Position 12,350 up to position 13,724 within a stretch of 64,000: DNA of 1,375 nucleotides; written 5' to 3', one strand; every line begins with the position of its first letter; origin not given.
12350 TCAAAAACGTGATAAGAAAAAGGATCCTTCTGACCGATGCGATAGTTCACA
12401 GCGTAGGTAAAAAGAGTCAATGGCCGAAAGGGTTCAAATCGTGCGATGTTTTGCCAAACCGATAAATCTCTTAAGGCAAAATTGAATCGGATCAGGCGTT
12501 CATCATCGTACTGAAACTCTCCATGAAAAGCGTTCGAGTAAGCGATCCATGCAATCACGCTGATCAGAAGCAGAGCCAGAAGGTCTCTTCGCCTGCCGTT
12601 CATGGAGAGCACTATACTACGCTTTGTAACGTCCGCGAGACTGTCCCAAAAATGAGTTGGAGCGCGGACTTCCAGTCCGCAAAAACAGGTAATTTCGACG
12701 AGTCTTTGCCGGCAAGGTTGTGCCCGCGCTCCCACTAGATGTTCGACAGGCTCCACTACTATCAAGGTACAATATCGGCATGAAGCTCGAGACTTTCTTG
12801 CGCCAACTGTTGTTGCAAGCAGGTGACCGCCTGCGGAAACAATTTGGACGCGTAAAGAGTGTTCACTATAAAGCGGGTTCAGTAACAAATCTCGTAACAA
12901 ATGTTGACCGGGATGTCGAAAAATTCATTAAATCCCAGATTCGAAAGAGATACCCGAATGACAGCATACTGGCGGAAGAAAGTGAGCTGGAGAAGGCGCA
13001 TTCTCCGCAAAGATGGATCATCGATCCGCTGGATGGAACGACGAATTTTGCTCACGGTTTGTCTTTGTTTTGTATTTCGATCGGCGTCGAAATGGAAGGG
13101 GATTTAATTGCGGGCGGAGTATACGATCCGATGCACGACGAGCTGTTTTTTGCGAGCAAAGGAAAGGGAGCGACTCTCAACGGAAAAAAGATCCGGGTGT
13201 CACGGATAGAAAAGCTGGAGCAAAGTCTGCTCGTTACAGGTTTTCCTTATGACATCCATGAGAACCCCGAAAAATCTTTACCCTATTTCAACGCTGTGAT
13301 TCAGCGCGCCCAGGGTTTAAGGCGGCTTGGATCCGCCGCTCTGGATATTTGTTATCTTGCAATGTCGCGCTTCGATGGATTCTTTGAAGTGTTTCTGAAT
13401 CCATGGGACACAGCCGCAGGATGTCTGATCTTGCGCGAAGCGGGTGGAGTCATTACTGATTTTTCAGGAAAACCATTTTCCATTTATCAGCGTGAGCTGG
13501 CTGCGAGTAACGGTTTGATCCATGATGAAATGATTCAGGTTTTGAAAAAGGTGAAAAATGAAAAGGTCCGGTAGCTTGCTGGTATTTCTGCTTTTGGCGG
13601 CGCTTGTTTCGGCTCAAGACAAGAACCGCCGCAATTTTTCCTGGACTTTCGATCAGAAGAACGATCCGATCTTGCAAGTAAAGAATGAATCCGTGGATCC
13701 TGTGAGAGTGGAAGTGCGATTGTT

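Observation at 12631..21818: Conserved ~105-nt structured intergenic element in two copies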

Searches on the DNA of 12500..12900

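Call 8: search_rna_families(source=window, start=12500, end=12900, threshold=evalue, max_evalue=10, show_alignments=2)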
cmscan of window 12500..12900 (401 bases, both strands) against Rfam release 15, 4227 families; matches with E-value up to 10: 1.
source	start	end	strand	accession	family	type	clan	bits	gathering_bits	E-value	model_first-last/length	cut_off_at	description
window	12750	12786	-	RF01164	SNORD107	Gene; snRNA; snoRNA; CD-box;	-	14.5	50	8.9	1-74/74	no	Small nucleolar RNA SNORD107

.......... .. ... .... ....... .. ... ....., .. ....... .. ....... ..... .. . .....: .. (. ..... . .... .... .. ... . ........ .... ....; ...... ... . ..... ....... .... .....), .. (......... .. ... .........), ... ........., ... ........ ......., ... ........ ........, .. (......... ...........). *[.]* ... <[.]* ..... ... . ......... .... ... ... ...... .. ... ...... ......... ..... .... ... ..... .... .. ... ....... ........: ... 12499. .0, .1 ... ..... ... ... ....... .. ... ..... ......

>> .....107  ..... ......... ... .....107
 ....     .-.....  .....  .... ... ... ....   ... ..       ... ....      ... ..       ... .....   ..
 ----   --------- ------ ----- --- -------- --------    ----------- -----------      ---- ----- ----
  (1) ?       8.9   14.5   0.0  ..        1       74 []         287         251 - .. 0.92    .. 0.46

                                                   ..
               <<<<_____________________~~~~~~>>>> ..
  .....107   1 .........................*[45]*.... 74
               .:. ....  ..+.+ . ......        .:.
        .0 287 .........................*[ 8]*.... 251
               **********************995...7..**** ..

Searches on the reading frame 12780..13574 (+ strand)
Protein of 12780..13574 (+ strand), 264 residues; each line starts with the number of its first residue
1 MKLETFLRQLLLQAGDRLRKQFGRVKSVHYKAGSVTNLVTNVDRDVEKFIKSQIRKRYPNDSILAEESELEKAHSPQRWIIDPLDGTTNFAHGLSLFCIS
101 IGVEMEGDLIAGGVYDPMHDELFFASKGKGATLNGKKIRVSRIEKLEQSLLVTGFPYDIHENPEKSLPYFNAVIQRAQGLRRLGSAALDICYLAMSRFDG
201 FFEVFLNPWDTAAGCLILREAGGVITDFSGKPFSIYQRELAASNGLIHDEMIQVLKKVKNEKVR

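Call 41: search_protein_families(library=pfam, proteins=[window:12780-13574:+], max_evalue=0.001)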
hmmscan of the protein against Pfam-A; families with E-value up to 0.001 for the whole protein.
window:12780-13574:+ (264 aa): 1 family
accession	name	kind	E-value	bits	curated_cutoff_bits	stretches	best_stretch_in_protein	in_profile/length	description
PF00459.30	Inositol_P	-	6.1e-67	226.4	27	1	5-257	7-268/271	Inositol monophosphatase family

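Call 48: find_homologous_proteins(query=window:12780-13571:+, max_evalue=1e-60)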
Query window:12780-13571:+ (264 aa): 5090 proteins with E <= 1e-60 among 8000 candidates; the best 120 are listed.
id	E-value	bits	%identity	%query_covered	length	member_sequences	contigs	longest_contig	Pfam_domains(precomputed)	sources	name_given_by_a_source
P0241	2.2e-172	589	100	100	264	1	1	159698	PF00459.31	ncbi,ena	-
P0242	9.9e-142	489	81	100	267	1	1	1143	PF00459.31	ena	-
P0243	3.5e-141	487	82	98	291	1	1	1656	PF00459.31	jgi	jgi:myo-inositol-1(or 4)-monophosphatase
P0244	9.5e-140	482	80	97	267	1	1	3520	PF00459.31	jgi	jgi:myo-inositol-1(or 4)-monophosphatase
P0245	9.7e-140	482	79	99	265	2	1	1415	PF00459.31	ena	-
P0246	2.4e-139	481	79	100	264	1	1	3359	PF00459.31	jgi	jgi:myo-inositol-1(or 4)-monophosphatase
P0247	3.1e-139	480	79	100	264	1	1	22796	PF00459.31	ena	-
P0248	3.6e-138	477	80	97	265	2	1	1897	PF00459.31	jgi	jgi:myo-inositol-1(or 4)-monophosphatase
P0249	9.9e-138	476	79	99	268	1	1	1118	PF00459.31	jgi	jgi:myo-inositol-1(or 4)-monophosphatase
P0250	3.1e-137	474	79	100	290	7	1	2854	PF00459.31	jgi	jgi:myo-inositol-1(or 4)-monophosphatase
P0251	5.0e-137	473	80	100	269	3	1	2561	PF00459.31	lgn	-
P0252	5.9e-137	473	80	98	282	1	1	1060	PF00459.31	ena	-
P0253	1.2e-136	472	80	98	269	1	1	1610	PF00459.31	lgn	-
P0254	1.6e-136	472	81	96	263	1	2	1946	PF00459.31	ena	-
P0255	1.6e-132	459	76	99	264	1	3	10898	PF00459.31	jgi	-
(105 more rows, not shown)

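Call 49: find_encoding_contigs(protein=P0247, flank=2500, max_places=2)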
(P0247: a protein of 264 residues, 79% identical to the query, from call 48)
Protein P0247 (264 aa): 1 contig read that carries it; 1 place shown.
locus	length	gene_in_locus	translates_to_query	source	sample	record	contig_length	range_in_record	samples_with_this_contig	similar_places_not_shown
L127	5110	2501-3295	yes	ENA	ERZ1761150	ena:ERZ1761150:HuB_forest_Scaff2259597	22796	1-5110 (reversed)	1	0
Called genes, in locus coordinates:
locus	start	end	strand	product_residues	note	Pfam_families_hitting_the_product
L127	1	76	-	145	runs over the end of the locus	PF07963:N_methyl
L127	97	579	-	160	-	PF07963:N_methyl (weak), PF12019:GspH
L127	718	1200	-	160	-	PF00515:TPR_1 (faint), PF07719:TPR_2 (faint), PF13174:TPR_6 (faint), PF13181:TPR_8 (faint), PF13374:TPR_10 (faint), PF13424:TPR_12 (faint), PF13428:TPR_14 (faint), PF14559:TPR_19, +1 more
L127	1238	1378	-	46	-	-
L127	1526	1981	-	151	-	-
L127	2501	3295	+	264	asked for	PF00459:Inositol_P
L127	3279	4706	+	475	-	PF01833:TIG, PF20144:TIG_SUH (faint), PF01833:TIG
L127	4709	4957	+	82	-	-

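Call 50: find_encoding_contigs(protein=P0244, flank=2500, max_places=2)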
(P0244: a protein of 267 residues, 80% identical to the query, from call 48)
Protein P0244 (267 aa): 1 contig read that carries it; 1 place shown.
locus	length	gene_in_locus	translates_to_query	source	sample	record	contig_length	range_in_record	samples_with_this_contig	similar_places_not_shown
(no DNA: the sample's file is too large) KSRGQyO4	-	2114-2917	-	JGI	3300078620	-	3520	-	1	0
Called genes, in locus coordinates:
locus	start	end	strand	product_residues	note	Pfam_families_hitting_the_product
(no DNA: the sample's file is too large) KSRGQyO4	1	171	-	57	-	?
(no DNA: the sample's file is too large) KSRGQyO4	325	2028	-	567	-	PF13431:TPR_17 (faint), PF13432:TPR_16 (faint), PF13371:TPR_9 (faint), PF00515:TPR_1 (faint), PF07719:TPR_2 (faint), PF13181:TPR_8 (faint), PF13424:TPR_12 (weak), PF14559:TPR_19, +1 more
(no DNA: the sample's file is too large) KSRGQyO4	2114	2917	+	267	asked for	PF00459:Inositol_P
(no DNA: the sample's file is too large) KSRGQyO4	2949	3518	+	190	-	?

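Call 51: find_encoding_contigs(protein=P0255, flank=2500, max_places=3)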
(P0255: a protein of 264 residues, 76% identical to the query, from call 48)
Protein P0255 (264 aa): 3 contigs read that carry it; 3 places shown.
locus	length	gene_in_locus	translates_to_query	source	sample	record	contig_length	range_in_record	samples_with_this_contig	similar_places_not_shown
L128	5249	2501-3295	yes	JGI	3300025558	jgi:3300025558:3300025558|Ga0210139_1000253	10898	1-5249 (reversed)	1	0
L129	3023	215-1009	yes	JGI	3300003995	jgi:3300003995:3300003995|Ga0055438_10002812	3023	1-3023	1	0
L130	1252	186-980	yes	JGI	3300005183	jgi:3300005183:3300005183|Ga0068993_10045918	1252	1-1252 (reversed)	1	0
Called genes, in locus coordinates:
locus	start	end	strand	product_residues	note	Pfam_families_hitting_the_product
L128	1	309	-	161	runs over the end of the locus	PF07963:N_methyl (weak)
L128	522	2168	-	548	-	PF13431:TPR_17 (faint), PF13231:PMT_2 (weak), PF13432:TPR_16 (faint), PF00515:TPR_1 (faint), PF07719:TPR_2 (faint), PF13424:TPR_12 (faint), PF13428:TPR_14 (faint), PF13414:TPR_11 (weak), +1 more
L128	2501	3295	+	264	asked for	PF00459:Inositol_P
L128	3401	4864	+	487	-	PF01833:TIG, PF20144:TIG_SUH (faint), PF01833:TIG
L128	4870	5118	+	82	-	-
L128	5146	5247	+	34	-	?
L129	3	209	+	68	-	?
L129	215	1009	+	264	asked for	PF00459:Inositol_P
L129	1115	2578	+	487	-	PF01833:TIG, PF20144:TIG_SUH (faint), PF01833:TIG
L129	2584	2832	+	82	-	-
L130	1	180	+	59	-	?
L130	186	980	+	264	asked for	PF00459:Inositol_P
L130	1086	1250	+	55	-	?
